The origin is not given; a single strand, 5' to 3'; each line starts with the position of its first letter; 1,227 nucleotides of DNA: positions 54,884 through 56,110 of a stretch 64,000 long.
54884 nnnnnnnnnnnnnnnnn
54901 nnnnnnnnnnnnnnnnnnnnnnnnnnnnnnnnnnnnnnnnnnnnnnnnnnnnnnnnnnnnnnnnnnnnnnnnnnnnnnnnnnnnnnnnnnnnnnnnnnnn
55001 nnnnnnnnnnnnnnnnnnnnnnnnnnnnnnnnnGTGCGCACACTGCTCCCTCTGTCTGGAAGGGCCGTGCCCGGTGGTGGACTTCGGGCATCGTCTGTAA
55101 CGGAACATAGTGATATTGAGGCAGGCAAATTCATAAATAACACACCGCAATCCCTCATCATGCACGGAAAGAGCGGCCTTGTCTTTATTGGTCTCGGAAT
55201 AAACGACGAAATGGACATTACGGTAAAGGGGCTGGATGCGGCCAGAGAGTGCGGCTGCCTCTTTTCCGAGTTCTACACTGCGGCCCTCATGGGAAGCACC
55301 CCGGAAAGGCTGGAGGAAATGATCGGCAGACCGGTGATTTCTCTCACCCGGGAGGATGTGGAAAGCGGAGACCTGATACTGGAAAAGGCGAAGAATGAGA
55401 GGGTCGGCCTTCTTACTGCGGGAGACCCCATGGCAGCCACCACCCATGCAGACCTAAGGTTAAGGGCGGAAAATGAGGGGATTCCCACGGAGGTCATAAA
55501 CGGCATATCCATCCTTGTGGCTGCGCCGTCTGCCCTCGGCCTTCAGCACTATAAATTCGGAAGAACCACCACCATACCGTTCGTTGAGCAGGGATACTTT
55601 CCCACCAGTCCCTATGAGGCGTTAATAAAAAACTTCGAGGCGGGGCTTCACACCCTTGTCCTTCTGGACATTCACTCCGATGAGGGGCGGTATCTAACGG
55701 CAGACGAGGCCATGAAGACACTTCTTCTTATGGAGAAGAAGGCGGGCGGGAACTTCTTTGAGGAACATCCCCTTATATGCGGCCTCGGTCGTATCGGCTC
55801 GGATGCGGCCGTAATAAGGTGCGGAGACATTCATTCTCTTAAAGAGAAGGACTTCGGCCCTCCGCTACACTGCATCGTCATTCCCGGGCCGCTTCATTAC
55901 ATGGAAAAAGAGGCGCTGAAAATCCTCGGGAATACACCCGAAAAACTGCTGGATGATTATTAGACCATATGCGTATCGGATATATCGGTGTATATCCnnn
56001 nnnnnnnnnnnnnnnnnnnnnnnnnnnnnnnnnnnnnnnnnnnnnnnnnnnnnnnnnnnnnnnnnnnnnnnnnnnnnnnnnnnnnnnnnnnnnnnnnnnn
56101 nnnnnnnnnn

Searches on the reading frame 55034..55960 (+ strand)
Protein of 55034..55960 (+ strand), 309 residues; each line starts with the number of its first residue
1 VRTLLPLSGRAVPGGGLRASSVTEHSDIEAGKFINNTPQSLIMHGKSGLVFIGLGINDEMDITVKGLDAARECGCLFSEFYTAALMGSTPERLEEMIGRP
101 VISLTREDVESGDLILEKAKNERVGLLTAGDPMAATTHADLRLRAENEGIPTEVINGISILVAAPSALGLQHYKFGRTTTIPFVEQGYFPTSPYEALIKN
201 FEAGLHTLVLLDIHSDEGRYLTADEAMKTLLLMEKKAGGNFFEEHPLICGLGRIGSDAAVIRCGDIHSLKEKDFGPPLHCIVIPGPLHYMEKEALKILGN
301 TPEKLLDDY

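Call 26: search_protein_families(library=pfam, proteins=[window:55034-55960:+], max_evalue=0.0001)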
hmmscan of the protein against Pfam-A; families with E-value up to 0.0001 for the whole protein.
window:55034-55960:+ (309 aa): 1 family
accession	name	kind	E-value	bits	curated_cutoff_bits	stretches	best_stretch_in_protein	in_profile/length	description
PF00590.25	TP_methylase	-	3.6e-19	70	27.8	1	49-215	2-170/212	Tetrapyrrole (Corrin/Porphyrin) Methylases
